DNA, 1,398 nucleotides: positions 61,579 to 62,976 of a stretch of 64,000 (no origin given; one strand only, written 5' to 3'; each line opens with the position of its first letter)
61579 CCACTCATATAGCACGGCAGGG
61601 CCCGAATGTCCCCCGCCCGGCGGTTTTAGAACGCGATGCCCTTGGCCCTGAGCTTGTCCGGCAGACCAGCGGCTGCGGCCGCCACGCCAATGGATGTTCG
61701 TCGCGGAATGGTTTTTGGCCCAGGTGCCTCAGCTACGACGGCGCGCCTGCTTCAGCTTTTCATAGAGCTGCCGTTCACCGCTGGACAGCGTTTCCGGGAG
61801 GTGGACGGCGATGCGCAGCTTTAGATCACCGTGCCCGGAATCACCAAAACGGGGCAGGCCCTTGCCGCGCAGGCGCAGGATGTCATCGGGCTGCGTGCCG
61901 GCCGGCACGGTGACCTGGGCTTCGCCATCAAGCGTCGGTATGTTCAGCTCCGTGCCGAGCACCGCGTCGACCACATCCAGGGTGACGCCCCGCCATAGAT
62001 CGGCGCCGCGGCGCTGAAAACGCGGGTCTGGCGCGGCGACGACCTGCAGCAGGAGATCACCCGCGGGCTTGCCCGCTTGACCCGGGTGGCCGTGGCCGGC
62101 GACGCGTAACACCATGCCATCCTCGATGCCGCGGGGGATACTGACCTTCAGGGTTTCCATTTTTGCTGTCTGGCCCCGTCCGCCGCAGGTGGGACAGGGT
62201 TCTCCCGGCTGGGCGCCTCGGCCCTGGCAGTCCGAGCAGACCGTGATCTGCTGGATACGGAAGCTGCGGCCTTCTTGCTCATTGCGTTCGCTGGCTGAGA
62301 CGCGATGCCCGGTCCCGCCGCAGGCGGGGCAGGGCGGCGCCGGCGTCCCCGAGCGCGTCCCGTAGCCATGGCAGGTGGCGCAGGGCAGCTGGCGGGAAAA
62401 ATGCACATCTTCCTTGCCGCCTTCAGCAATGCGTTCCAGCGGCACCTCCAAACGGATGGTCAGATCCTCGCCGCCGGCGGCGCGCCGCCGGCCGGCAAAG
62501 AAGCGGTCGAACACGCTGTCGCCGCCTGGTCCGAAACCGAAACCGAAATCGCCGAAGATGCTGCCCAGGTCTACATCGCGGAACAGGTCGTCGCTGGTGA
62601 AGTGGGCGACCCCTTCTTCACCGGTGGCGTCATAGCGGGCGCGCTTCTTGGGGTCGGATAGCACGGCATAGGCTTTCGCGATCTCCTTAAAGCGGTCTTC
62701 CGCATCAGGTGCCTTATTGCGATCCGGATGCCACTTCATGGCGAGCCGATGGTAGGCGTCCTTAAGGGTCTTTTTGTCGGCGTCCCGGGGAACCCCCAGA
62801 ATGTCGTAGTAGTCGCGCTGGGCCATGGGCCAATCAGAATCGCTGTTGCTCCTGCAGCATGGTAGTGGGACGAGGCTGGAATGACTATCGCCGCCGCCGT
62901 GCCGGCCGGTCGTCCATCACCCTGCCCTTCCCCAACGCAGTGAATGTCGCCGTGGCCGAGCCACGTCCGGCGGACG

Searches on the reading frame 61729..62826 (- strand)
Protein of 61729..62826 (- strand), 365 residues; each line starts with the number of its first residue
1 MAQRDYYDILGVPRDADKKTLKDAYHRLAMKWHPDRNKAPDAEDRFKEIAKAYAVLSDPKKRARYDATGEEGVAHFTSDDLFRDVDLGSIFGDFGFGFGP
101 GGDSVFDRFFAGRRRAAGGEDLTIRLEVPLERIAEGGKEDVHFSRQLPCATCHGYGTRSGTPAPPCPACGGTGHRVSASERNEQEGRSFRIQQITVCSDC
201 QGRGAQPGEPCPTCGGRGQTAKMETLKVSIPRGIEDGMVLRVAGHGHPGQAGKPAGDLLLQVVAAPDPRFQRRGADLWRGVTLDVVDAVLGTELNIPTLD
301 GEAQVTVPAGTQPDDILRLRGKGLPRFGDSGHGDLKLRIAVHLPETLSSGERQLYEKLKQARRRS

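Call 79: search_protein_families(library=pfam, proteins=[window:61729-62826:-], max_evalue=0.0001)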
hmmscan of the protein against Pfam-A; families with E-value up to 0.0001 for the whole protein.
window:61729-62826:- (365 aa): 3 families
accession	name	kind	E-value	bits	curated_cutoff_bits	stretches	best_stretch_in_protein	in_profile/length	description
PF01556.23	DnaJ_C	-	5.9e-41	140.5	26.6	1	123-344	2-152/152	DnaJ C terminal domain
PF00226.36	DnaJ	-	2.7e-26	91.9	27.8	1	5-66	1-63/63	DnaJ domain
PF00684.25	DnaJ_CXXCXGXG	-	3.1e-09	37.4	32.7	1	149-218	1-65/65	DnaJ central domain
